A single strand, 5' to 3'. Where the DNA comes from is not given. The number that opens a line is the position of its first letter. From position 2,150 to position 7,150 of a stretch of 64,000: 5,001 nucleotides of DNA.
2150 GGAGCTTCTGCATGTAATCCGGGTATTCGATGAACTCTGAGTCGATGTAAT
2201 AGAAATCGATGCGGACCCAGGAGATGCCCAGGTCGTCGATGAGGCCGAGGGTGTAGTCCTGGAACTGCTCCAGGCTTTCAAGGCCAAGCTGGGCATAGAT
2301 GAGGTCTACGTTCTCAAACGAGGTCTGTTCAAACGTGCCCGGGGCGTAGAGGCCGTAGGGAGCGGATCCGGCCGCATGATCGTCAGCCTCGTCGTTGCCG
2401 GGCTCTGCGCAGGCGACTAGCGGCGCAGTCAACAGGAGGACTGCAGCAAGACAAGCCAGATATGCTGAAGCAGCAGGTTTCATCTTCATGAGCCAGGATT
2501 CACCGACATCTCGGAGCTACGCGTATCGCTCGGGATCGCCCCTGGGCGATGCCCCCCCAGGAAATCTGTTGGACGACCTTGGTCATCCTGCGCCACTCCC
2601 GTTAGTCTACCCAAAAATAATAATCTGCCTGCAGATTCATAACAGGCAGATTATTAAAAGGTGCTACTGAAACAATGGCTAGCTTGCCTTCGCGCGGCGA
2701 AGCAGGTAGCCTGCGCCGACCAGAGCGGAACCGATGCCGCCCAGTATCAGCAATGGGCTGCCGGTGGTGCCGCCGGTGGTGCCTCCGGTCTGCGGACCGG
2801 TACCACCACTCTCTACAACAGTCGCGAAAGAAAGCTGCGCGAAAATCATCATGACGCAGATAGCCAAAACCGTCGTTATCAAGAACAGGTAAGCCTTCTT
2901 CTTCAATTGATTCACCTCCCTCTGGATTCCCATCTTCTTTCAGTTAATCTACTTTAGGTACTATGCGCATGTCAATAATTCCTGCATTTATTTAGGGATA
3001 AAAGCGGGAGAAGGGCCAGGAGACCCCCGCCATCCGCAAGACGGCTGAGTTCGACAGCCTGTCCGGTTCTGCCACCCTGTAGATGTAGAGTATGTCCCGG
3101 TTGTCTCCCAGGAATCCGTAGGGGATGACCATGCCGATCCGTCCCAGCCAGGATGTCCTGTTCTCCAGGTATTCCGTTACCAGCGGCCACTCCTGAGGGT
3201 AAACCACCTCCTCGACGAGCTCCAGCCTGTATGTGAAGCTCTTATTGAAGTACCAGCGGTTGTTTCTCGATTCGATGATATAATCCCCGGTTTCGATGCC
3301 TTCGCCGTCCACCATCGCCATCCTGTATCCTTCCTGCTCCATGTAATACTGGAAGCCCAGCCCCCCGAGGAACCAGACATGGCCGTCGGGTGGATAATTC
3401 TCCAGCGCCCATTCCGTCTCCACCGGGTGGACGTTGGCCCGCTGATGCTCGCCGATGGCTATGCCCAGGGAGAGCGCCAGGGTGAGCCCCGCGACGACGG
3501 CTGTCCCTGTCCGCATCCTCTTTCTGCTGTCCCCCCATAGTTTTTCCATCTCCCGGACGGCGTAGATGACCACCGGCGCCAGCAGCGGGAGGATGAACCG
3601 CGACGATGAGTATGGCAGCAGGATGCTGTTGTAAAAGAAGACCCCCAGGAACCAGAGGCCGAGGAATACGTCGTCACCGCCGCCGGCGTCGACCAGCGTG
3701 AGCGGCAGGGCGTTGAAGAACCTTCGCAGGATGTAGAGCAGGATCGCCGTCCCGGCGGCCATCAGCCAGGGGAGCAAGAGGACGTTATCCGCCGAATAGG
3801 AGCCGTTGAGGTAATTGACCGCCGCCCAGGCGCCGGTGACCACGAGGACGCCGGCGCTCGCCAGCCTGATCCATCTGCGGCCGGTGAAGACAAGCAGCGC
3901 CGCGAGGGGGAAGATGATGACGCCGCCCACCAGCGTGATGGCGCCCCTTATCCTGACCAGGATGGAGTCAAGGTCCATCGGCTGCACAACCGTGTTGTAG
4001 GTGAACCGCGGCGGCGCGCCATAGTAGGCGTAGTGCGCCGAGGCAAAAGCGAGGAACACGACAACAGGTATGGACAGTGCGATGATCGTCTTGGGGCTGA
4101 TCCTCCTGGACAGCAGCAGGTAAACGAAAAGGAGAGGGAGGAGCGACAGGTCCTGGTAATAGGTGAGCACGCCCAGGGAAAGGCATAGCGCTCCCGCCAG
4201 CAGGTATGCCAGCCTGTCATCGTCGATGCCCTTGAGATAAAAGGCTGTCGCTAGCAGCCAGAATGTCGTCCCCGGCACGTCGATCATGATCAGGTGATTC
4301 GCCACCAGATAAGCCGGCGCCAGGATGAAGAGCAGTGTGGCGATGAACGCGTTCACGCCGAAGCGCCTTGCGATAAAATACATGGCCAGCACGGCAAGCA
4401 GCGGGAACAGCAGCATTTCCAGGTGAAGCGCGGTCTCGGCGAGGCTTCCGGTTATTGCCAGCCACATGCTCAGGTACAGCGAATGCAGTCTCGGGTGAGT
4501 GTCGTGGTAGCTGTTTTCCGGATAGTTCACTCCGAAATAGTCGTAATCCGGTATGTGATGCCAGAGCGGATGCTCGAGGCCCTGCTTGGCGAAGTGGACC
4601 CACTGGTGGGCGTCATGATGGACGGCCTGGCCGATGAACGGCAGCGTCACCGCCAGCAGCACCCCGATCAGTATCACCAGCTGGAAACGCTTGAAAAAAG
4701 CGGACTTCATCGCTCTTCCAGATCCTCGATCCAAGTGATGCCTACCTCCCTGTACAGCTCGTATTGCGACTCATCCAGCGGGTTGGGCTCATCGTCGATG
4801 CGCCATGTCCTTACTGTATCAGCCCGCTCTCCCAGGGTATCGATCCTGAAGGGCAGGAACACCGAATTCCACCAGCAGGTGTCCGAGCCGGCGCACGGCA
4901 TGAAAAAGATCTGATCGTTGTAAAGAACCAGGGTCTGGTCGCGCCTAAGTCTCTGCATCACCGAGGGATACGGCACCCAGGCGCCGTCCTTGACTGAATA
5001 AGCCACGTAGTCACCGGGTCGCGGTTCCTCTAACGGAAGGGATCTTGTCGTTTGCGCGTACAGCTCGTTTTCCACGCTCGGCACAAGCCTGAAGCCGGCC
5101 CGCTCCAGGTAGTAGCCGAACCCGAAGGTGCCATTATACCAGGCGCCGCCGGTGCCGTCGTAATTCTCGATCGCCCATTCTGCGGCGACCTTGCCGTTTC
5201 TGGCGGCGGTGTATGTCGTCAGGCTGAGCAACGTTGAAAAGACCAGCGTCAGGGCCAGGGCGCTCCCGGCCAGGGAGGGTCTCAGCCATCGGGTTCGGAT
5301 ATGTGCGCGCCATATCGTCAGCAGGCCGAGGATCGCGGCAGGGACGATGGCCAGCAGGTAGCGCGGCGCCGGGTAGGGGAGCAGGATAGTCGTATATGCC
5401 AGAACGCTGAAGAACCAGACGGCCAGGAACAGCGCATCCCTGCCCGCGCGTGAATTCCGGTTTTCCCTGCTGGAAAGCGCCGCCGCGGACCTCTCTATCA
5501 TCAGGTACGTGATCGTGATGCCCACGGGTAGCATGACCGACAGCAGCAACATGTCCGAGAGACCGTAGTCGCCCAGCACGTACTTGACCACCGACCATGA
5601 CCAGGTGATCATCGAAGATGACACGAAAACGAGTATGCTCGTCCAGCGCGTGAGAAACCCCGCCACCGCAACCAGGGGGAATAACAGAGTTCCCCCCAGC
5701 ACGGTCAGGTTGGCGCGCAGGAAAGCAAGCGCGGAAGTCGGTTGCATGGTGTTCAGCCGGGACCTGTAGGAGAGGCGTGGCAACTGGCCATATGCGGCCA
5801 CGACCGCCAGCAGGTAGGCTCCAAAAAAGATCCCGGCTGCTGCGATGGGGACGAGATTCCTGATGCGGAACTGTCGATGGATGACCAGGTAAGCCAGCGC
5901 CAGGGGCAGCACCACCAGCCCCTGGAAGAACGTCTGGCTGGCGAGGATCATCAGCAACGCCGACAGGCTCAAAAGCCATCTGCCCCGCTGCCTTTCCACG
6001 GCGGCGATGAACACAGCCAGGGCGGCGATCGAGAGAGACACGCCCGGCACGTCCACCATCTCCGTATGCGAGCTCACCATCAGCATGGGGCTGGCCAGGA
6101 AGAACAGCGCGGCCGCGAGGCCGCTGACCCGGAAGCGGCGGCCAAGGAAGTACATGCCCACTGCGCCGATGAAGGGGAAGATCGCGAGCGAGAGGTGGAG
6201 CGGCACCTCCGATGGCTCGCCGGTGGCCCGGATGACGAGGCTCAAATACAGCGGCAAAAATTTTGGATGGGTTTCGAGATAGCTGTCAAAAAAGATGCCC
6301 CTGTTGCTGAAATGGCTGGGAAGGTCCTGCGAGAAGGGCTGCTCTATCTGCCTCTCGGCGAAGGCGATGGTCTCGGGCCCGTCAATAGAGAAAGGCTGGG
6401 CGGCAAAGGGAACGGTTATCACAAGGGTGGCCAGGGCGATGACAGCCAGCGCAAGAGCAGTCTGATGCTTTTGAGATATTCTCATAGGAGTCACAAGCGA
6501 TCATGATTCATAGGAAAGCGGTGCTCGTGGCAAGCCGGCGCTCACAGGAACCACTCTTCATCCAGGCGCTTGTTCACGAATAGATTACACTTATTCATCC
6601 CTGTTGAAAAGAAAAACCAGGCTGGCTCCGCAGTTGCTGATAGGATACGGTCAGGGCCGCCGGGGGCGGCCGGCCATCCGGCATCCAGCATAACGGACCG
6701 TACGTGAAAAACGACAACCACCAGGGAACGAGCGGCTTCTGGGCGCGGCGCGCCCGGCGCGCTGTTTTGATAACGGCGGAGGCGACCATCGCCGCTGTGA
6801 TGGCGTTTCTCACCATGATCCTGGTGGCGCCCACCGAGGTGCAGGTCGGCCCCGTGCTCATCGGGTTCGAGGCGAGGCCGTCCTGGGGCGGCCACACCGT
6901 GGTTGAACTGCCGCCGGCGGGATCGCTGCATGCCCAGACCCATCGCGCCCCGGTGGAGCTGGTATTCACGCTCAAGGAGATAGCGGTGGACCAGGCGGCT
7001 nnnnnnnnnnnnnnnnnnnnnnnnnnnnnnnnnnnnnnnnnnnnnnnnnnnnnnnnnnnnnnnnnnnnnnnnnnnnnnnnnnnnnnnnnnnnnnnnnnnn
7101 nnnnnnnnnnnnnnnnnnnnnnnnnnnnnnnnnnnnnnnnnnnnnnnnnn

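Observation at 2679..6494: Candidate dedicated glycosylation module: small Thr/Gly-rich membrane peptide next to two translationally coupled PMT-like GT-C glycosyltransferase paralogs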

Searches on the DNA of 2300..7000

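Call 69: search_rna_families(source=window, start=2300, end=7000, threshold=evalue, max_evalue=1)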
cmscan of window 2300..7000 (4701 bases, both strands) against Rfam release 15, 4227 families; matches with E-value up to 1: 0.
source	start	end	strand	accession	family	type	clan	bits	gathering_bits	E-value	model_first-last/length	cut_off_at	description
